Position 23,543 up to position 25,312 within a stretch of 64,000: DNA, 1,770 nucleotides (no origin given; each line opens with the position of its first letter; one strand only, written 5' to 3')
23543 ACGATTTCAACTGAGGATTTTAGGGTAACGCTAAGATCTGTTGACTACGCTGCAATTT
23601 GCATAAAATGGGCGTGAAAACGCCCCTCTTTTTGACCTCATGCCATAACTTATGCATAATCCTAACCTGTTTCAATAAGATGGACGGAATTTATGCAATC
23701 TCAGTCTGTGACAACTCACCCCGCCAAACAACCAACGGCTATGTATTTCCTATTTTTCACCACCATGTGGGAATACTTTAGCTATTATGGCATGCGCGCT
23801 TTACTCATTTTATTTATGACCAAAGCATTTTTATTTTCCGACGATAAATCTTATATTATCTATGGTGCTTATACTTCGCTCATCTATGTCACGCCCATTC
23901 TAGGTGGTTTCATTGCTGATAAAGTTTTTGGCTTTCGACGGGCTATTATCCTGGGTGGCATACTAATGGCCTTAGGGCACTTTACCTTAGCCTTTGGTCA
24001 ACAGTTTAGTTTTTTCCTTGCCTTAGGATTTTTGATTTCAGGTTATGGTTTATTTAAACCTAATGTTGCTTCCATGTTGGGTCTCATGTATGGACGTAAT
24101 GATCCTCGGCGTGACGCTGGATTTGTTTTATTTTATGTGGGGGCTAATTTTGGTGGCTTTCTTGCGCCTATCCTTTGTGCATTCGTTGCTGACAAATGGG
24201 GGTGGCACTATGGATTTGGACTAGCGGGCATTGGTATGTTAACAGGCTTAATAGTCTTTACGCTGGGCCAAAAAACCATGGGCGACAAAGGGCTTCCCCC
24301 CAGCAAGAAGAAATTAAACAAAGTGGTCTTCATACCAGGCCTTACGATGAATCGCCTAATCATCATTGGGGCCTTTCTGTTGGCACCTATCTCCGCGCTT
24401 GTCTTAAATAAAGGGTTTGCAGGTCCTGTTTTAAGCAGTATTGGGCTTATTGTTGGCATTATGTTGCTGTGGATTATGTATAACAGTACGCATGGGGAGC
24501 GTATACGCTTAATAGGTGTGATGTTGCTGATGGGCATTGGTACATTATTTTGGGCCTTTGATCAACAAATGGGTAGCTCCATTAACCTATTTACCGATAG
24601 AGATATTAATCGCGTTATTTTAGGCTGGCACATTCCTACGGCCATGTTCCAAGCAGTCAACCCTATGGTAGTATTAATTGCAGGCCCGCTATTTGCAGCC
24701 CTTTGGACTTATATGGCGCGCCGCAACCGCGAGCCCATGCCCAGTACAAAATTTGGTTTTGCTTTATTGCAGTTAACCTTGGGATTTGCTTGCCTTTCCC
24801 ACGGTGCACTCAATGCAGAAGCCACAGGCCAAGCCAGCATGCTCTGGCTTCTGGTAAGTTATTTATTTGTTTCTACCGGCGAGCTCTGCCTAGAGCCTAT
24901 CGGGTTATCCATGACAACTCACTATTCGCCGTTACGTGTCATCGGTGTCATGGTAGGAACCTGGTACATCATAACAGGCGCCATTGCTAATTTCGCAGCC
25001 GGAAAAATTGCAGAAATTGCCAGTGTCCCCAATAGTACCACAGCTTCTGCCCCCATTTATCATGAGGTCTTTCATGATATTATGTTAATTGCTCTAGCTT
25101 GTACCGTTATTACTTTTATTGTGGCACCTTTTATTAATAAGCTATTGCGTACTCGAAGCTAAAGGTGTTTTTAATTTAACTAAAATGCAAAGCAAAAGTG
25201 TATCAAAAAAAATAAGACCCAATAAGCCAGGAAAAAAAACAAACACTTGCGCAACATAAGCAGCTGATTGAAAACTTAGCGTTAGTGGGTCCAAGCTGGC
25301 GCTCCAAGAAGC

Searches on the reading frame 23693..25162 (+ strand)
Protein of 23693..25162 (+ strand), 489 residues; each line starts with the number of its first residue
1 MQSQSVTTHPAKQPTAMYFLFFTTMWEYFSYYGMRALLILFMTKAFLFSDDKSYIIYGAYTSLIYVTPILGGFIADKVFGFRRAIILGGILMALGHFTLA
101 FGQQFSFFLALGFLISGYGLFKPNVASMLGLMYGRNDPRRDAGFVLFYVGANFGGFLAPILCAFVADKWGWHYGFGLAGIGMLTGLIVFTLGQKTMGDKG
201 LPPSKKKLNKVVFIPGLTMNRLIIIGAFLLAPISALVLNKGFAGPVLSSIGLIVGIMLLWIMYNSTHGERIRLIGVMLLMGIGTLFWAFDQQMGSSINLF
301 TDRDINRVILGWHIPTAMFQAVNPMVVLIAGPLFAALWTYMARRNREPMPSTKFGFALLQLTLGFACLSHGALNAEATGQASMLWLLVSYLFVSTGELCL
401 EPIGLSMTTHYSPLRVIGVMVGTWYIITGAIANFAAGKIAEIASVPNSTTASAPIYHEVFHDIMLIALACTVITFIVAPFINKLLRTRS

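Call 3: search_protein_families(library=pfam, proteins=[window:23693-25162:+], max_evalue=0.01)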
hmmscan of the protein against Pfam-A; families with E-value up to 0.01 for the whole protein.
window:23693-25162:+ (489 aa): 2 families
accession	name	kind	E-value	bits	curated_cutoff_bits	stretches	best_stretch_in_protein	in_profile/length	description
PF00854.27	PTR2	-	7.5e-65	219.8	27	1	83-448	2-384/392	POT family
PF07690.21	MFS_1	-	8.1e-18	64.9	33.4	1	20-435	1-345/347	Major Facilitator Superfamily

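Call 4: search_protein_families(library=ncbifam, proteins=[window:23693-25162:+], max_evalue=0.01)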
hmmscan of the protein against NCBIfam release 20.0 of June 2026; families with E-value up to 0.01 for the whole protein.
window:23693-25162:+ (489 aa): 6 families
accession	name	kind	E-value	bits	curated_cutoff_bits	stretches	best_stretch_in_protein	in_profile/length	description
TIGR00924.1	yjdL_sub1_fam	subfamily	3.8e-99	332.9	130.2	1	12-485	7-475/475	oligopeptide:H+ symporter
NF012006.0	PRK15462.1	subfamily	9.7e-95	318.1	623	1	10-478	4-477/493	dipeptide permease DtpD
NF007137.0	PRK09584.1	equivalog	9.7e-86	288.4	728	1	3-486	9-487/500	dipeptide/tripeptide permease DtpA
NF007575.0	PRK10207.1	equivalog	2.4e-76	257.4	856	1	11-488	10-486/489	dipeptide/tripeptide permease DtpB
TIGR00926.1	2A1704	subfamily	5e-23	81.4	821.6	2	14-211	2-214/671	oligopeptide:H+ symporter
TIGR00880.1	2_A_01_02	superfamily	2e-07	31.2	131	1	66-189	9-134/141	multidrug resistance protein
